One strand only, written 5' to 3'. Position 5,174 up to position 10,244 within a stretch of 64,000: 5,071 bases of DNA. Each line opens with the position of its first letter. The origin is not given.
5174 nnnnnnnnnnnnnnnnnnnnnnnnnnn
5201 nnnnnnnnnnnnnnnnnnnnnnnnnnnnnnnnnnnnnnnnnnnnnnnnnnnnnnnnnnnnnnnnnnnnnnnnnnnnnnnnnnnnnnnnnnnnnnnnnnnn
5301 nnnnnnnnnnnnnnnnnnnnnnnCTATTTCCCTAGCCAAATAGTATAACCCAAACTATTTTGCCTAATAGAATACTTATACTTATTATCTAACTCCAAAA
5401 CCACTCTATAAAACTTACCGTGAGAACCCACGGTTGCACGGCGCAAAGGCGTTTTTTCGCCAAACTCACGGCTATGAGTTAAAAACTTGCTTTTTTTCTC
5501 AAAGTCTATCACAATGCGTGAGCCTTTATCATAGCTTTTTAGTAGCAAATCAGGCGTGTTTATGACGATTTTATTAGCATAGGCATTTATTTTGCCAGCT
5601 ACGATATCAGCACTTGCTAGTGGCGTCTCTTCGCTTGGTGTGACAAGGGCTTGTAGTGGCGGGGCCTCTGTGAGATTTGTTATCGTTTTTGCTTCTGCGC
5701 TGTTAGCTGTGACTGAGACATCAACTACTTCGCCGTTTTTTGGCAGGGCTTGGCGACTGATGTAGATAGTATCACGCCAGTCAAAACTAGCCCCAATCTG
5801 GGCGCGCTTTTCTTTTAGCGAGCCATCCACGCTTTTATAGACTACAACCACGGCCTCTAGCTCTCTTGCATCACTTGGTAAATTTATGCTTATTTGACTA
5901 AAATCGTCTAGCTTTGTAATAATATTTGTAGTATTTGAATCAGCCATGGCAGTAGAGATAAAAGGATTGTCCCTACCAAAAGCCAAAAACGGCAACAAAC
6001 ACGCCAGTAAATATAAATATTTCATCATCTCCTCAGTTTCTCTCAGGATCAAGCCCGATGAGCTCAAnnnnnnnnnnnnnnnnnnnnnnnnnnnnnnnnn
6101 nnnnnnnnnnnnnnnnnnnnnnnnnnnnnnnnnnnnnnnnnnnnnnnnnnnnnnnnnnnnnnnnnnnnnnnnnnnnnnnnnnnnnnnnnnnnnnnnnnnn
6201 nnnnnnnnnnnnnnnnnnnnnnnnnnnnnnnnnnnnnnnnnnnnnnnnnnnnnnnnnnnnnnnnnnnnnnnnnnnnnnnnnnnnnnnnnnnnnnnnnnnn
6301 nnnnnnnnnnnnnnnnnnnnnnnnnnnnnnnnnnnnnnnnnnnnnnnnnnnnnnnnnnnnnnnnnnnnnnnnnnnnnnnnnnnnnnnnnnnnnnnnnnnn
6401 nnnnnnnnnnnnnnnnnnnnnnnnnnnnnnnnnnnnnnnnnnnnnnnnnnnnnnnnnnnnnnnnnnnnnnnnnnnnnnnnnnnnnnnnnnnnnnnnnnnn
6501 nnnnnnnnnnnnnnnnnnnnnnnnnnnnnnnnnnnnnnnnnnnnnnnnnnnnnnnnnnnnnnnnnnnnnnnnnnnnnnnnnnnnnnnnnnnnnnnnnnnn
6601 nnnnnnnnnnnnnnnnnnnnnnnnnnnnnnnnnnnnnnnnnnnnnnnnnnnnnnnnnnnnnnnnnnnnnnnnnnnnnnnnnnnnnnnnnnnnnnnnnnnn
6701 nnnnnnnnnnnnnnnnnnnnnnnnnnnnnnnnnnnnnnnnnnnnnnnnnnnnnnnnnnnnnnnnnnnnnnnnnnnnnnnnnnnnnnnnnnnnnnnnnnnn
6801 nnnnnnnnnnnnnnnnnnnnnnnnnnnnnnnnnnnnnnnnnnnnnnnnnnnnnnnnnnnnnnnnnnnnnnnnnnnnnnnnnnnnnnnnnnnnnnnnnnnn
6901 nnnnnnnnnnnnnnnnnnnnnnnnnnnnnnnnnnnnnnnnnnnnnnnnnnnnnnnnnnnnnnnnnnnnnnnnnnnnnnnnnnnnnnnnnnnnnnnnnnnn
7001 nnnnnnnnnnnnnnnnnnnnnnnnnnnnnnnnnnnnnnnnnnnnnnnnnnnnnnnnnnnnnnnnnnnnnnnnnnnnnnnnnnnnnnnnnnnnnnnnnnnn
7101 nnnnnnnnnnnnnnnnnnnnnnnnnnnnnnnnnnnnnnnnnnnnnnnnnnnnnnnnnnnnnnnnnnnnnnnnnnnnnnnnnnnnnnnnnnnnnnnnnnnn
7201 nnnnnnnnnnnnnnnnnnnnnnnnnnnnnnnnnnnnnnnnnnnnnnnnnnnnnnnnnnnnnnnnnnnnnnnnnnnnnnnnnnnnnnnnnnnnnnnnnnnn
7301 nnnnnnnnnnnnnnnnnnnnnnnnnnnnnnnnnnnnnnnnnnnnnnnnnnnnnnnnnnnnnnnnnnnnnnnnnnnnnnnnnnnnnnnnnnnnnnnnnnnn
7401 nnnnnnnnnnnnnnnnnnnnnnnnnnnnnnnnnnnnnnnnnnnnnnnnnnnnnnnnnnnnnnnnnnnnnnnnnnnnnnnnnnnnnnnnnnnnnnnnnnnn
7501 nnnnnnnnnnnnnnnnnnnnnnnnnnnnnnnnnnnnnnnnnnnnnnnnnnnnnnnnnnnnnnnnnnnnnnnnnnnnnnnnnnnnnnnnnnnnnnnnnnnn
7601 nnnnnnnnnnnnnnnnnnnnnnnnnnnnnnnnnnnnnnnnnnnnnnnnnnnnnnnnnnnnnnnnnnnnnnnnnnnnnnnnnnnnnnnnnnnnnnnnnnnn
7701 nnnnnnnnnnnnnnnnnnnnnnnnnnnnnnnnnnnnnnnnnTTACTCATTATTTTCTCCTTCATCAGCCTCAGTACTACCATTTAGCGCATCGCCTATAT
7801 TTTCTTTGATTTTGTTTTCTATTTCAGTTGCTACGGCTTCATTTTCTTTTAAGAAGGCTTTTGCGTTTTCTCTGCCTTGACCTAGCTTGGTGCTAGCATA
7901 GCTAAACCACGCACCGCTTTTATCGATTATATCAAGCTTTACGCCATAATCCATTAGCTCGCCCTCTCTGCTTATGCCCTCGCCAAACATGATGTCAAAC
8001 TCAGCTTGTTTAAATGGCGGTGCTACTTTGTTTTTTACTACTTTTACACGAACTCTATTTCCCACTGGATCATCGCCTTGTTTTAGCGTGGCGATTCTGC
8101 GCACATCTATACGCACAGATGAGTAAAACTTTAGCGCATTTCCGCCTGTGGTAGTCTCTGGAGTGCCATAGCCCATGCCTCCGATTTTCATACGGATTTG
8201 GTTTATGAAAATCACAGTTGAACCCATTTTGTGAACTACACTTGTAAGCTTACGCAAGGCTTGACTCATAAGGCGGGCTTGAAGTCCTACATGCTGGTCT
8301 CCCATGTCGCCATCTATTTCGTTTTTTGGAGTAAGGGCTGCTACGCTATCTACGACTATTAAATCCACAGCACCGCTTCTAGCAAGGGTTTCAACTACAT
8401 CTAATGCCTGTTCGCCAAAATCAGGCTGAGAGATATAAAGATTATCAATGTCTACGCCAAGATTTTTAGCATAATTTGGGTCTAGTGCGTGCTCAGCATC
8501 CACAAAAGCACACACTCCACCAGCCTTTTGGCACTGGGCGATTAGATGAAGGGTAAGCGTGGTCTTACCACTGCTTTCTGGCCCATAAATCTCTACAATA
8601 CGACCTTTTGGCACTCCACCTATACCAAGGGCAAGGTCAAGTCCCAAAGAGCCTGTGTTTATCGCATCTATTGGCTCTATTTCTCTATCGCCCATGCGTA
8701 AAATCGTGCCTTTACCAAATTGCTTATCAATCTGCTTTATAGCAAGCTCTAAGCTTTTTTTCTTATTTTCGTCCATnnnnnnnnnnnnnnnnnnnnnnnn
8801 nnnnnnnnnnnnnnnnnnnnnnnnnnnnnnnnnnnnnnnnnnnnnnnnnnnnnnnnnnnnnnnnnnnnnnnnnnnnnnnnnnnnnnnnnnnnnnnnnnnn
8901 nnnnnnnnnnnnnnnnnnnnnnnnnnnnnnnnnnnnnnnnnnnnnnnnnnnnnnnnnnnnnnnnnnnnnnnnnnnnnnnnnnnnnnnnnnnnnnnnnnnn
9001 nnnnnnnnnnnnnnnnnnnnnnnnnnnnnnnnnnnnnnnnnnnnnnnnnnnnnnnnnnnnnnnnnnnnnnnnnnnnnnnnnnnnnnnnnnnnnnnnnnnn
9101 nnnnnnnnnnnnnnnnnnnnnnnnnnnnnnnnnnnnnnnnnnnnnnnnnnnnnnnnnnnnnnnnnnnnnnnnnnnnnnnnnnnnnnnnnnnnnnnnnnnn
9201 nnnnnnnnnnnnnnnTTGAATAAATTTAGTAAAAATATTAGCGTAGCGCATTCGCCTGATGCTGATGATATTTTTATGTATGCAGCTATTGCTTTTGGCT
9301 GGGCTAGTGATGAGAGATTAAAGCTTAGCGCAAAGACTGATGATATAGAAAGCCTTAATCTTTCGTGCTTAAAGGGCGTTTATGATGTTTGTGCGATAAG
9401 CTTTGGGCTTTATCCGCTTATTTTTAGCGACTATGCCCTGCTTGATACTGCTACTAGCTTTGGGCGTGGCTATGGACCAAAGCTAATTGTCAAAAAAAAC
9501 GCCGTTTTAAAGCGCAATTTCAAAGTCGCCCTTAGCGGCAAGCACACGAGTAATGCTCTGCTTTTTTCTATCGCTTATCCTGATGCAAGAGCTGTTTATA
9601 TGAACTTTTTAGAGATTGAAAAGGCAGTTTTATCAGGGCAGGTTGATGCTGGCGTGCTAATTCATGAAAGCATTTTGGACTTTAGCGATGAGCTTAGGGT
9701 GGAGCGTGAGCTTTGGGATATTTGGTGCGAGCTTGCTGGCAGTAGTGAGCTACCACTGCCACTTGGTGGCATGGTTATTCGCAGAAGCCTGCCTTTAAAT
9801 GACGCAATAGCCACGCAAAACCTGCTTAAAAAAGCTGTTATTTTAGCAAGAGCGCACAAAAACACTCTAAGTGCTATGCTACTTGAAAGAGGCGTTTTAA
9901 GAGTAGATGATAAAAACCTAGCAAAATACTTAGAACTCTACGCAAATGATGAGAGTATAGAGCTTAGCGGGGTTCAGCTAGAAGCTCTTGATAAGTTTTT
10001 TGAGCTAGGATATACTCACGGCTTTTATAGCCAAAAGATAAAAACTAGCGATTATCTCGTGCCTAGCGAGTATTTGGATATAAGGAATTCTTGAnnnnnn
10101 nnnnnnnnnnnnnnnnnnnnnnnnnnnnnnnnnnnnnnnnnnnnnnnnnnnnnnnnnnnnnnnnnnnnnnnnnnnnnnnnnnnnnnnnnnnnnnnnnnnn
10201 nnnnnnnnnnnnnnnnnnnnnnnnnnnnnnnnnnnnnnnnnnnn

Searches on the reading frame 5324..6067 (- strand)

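Call 51: search_protein_families(library=pfam, proteins=[window:5324-6067:-], max_evalue=0.0001)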
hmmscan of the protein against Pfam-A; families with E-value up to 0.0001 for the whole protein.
window:5324-6067:- (247 aa): 1 family
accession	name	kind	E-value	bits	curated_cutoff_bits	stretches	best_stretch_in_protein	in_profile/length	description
PF11741.13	AMIN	-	1.2e-08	35.4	20.5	1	180-237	29-93/101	AMIN domain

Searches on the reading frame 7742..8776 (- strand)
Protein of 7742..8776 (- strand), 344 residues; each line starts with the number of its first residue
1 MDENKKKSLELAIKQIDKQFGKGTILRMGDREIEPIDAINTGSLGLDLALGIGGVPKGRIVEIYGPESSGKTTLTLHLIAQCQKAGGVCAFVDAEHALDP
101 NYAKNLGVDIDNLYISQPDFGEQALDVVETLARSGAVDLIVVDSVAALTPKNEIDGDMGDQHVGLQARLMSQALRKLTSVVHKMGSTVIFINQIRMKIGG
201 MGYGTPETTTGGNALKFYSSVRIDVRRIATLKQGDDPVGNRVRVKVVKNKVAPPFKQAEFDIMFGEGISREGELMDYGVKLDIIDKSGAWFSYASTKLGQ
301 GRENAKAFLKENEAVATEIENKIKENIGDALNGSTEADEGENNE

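Call 51: search_protein_families(library=pfam, proteins=[window:7742-8776:-], max_evalue=0.0001)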
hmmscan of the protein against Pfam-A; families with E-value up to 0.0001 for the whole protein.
window:7742-8776:- (344 aa): 5 families
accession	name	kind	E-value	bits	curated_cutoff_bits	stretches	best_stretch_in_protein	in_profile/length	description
PF00154.27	RecA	-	2.6e-139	463.5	27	1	7-269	1-262/262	recA bacterial DNA recombination protein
PF21096.2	RecA_C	-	9.1e-26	90.2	27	1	272-327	1-56/57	RecA C-terminal domain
PF08423.17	Rad51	-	4.6e-11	42.9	22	1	38-227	7-211/244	Rad51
PF06745.19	ATPase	-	2.7e-10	40.5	26.6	1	40-197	2-167/231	KaiC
PF13481.12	AAA_25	-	8.4e-06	26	27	0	55-191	30-187/195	AAA domain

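Call 61: find_encoding_contigs(protein=window:7742-8776:-, flank=10000, max_places=10)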
Protein window:7742-8776:- (344 aa): no gene with exactly this product is on record in the collection.

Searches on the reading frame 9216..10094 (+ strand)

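Call 75: search_protein_families(library=pfam, proteins=[window:9216-10094:+], max_evalue=0.00001)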
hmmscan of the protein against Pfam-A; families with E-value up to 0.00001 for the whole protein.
window:9216-10094:+ (292 aa): 1 family
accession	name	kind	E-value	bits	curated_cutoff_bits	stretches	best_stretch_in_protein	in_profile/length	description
PF02621.19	VitK2_biosynth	-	2e-58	198.3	26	1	8-266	1-251/252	Menaquinone biosynthesis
